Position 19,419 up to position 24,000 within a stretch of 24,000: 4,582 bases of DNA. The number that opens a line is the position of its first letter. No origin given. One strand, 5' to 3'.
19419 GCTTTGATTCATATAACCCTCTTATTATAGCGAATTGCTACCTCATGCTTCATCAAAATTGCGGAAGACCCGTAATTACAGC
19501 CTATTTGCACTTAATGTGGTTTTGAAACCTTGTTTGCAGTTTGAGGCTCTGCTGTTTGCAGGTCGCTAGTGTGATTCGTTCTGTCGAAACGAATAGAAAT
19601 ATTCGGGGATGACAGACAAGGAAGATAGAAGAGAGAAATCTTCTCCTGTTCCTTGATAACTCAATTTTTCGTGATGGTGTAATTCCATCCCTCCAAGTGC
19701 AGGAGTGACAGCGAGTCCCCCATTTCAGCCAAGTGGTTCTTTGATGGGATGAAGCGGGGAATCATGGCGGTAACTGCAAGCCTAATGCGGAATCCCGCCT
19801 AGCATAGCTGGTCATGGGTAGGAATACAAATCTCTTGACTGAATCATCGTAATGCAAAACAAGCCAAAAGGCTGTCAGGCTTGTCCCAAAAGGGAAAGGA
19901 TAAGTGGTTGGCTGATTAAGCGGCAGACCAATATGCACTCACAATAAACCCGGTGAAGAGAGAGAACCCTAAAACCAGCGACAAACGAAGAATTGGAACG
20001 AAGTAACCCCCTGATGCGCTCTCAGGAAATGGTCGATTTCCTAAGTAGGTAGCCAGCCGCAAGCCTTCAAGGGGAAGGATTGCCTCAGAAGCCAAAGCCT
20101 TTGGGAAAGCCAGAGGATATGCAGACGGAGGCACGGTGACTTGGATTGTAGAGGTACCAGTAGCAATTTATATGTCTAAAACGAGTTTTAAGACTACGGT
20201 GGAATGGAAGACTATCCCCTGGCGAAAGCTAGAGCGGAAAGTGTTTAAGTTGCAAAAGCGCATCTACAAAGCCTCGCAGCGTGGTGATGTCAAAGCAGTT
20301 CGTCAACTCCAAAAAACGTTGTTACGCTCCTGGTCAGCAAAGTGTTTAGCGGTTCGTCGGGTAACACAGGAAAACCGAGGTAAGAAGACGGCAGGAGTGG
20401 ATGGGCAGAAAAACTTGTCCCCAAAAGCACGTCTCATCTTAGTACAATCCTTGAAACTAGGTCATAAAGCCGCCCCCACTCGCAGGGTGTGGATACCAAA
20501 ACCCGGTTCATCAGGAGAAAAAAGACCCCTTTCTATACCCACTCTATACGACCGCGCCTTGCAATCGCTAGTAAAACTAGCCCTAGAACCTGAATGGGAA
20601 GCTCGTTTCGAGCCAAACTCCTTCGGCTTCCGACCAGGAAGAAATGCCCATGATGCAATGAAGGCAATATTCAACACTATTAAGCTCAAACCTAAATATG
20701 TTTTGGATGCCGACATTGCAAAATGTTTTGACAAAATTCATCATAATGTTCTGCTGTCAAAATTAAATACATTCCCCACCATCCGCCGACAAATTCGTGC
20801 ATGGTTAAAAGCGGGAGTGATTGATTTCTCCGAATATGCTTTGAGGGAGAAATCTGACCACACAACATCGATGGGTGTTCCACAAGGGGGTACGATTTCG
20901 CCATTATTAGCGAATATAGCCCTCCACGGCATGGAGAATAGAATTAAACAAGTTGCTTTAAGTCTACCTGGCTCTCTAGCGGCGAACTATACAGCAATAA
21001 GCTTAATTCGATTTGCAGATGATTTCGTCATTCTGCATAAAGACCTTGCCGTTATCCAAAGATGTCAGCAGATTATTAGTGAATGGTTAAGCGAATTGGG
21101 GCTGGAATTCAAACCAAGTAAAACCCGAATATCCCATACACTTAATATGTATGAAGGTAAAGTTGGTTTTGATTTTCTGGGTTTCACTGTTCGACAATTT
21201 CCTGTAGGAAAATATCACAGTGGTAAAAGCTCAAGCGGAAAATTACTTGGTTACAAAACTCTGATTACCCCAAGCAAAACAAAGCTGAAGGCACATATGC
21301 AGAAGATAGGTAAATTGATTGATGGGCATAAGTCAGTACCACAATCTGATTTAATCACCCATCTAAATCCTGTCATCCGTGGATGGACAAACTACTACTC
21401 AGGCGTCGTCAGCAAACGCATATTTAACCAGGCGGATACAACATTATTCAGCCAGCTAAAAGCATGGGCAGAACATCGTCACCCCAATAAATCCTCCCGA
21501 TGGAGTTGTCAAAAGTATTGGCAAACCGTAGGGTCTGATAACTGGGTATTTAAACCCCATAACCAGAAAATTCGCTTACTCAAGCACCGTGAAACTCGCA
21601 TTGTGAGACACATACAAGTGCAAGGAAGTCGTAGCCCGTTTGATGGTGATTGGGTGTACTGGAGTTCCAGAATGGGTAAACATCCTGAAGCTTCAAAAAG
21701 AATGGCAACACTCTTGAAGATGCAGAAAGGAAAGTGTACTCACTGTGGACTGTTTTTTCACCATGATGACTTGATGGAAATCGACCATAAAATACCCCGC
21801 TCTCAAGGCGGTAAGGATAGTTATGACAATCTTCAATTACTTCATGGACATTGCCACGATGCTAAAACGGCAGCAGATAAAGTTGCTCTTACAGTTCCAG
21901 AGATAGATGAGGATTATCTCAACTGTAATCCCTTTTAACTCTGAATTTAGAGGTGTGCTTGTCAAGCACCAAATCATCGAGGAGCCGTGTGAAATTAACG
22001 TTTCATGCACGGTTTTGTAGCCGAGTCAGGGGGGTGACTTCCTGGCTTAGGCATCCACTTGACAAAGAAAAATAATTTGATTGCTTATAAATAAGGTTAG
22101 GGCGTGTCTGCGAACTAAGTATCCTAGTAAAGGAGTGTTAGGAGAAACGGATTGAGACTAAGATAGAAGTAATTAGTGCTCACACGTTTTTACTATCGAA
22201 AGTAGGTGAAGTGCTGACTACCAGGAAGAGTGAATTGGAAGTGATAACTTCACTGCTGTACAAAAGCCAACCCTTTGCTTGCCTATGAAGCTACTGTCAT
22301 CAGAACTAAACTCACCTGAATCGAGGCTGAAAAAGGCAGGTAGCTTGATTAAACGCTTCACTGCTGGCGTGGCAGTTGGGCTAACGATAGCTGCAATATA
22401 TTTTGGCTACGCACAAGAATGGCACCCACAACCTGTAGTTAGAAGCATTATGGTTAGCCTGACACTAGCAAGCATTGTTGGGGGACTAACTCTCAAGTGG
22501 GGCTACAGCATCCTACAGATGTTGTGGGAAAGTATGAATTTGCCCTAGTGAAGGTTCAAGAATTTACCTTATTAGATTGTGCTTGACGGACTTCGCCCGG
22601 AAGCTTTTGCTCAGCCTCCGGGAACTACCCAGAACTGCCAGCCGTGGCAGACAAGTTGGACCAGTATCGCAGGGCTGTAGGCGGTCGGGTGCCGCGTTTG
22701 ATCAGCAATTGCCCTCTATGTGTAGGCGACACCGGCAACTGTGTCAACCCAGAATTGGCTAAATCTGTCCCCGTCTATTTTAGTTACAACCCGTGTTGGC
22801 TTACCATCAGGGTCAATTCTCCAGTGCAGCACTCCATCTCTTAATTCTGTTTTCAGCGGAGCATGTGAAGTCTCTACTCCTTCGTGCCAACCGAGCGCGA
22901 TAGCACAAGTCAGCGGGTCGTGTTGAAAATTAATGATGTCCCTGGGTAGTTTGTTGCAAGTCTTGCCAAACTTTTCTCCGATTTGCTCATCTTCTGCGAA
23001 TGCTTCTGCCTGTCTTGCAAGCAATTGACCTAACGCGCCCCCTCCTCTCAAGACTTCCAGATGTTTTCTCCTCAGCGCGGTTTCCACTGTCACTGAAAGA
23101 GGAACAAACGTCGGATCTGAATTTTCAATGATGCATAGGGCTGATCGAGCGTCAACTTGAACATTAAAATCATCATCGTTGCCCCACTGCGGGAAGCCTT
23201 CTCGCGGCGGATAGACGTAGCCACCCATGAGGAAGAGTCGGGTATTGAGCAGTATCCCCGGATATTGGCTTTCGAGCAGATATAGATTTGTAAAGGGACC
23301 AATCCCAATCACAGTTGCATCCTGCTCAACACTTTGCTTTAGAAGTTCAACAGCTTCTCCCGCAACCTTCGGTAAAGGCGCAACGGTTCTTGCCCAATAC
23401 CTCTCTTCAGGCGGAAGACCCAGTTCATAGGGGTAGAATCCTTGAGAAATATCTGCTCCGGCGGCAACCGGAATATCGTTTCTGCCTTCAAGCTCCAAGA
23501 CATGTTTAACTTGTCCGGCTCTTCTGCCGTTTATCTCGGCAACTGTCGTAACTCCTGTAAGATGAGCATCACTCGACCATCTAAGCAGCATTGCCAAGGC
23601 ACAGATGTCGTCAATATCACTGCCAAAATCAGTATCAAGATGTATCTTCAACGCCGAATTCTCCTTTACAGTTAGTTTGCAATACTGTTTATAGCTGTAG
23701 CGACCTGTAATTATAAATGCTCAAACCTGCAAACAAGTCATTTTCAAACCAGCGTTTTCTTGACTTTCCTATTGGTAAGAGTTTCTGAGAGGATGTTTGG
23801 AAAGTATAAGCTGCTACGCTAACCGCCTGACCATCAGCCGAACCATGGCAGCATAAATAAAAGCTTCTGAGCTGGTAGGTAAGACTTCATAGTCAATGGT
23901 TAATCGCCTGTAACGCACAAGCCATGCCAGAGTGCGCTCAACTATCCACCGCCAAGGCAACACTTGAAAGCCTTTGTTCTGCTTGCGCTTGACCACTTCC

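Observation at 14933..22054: Two identical group II introns in inverted orientation bracket a MITE::ISL3 core, forming a 7.1-kb nested palindrome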

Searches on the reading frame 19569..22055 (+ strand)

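Call 66: search_protein_families(library=pfam, proteins=[L099:8147-9784:-, L099:7180-8157:-, L099:9789-10364:-], max_evalue=0.001)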
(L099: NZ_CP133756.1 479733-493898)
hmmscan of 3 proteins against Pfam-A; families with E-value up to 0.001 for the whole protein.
L099:8147-9784:- (545 aa): 1 family
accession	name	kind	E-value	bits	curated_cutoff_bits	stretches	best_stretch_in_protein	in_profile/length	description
PF00665.32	rve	-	0.00028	21.5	32.6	0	152-266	3-99/102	Integrase core domain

L099:7180-8157:- (325 aa): 6 families
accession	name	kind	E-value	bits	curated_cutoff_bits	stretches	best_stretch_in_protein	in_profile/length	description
PF13401.12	AAA_22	-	3.1e-15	57.1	27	1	40-172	5-128/130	AAA domain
PF13191.12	AAA_16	-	5.9e-07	30.6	32.6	1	31-157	13-162/167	AAA ATPase domain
PF01637.24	ATPase_2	-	1.4e-05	25.5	33.2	1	45-164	25-152/225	ATPase domain predominantly from Archaea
PF00004.35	AAA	-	0.0003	21.7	21.2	1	44-166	2-108/131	ATPase family associated with various cellular activities (AAA)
PF13238.12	AAA_18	-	0.0005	21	29.4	0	43-81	1-36/128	AAA domain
PF25199.1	nSTAND_NTPase5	-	0.00095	19.5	34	0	41-136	42-108/145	Novel STAND NTPase 5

L099:9789-10364:- (191 aa): 7 families
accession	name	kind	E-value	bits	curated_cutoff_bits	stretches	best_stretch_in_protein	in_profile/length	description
PF00239.26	Resolvase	-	1.6e-45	155.2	23.3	1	3-135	2-144/145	Resolvase, N terminal domain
PF01527.26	HTH_Tnp_1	-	2.4e-06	28.1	24.1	1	139-184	3-48/75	Transposase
PF02796.21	HTH_7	-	3.5e-06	27.5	23.8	1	138-180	1-42/45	Helix-turn-helix domain of resolvase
PF13551.12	HTH_29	-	5.9e-06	26.7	28.1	1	148-182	1-35/64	Winged helix-turn helix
PF13384.12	HTH_23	-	1.3e-05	25.3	24.6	1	146-180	5-38/50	Homeodomain-like domain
PF06056.18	Terminase_5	-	0.00025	21.4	20.3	1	148-181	3-35/58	Putative ATPase subunit of terminase (gpP-like)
PF13518.12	HTH_28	-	0.00035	21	25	1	148-180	2-33/52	Helix-turn-helix domain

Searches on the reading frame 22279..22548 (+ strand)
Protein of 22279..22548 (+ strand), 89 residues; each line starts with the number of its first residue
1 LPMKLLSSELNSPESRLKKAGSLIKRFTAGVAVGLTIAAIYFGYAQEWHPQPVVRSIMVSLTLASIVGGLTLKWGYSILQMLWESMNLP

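Call 12: search_protein_families(library=pfam, proteins=[window:22279-22548:+], max_evalue=0.01)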
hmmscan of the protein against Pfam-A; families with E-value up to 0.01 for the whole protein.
window:22279-22548:+ (89 aa): 0 families

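Call 36: find_encoding_contigs(protein=window:22279-22548:+, flank=10000, max_places=10)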
Protein window:22279-22548:+ (89 aa): no gene with exactly this product is on record in the collection.

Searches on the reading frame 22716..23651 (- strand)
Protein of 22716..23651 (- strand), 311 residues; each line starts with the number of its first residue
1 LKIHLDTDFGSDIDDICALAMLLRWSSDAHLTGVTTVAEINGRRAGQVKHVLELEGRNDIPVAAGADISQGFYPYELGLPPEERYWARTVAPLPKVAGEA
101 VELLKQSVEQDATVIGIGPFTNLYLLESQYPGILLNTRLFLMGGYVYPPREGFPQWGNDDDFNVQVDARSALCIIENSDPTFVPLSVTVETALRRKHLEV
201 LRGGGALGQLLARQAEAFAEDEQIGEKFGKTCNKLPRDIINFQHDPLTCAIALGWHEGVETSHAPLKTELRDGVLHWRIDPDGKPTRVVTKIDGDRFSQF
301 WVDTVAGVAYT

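Call 12: search_protein_families(library=pfam, proteins=[window:22716-23651:-], max_evalue=0.01)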
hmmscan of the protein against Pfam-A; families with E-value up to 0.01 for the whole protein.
window:22716-23651:- (311 aa): 1 family
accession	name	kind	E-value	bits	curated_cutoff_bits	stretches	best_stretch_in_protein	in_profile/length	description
PF01156.24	IU_nuc_hydro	-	3.9e-29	102.7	34.2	1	3-298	1-296/297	Inosine-uridine preferring nucleoside hydrolase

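Call 17: find_encoding_contigs(protein=window:22716-23651:-, flank=10000, max_places=10)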
Protein window:22716-23651:- (311 aa): 3 contigs read that carry it; 3 places shown.
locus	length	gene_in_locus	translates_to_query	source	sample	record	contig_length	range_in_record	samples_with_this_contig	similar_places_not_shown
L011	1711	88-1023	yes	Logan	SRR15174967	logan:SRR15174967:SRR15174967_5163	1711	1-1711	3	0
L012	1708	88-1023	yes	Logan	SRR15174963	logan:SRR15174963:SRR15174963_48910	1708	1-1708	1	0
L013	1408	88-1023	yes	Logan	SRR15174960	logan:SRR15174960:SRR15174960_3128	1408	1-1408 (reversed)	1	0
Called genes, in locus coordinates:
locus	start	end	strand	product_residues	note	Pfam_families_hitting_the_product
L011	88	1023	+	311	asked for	PF01156:IU_nuc_hydro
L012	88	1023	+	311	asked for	PF01156:IU_nuc_hydro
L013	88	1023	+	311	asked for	PF01156:IU_nuc_hydro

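Call 38: find_homologous_proteins(query=window:22716-23651:-, max_evalue=1e-100)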
Query window:22716-23651:- (311 aa): 1859 proteins with E <= 1e-100 among 6308 candidates; the best 120 are listed.
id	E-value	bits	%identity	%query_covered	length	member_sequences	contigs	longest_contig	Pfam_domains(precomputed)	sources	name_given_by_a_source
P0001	4.6e-211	718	100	100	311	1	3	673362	PF01156.25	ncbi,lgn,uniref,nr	ncbi:nucleoside hydrolase [Chroococcidiopsis sp. CCMEE 29]|uniref:nucleoside hydrolase n=1 Tax=Chroo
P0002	2.3e-173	594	83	100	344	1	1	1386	PF01156.25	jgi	jgi:purine nucleosidase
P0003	1.6e-170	585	81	99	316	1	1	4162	PF01156.25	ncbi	-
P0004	9.3e-168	575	80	100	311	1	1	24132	PF01156.25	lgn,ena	-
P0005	1.6e-167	575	78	100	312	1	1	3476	PF01156.25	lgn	-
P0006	1.6e-167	575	78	100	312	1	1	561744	PF01156.25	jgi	-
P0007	5.9e-167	573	80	99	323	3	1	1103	PF01156.25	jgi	jgi:inosine-uridine nucleoside N-ribohydrolase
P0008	1.5e-166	571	78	100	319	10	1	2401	PF01156.25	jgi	jgi:purine nucleosidase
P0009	3.2e-166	570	79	99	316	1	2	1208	PF01156.25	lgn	-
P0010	1.9e-165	568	78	100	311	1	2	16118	PF01156.25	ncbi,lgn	-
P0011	3.1e-165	567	79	99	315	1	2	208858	PF01156.25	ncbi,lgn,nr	ncbi:MAG: nucleoside hydrolase [Nostoc sp. ChiSLP01]|nr:nucleoside hydrolase [Nostoc sp. CmiSLP01] M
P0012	5.4e-165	566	78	100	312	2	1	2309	PF01156.25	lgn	-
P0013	8.4e-165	566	79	99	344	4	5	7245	PF01156.25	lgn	-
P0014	1.6e-164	565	79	98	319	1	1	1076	PF01156.25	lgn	-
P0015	3.4e-164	564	77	100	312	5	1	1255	PF01156.25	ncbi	-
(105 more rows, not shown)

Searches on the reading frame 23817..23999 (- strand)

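Call 12: search_protein_families(library=pfam, proteins=[window:23817-23999:-], max_evalue=0.01)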
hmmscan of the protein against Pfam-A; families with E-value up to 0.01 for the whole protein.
window:23817-23999:- (61 aa): 2 families
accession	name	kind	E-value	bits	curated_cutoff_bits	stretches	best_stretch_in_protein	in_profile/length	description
PF13586.12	DDE_Tnp_1_2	-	2.1e-08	34.9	29.2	1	7-57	35-85/86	Transposase DDE domain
PF01609.27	DDE_Tnp_1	-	0.00044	20.5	23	1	4-55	132-199/200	Transposase DDE domain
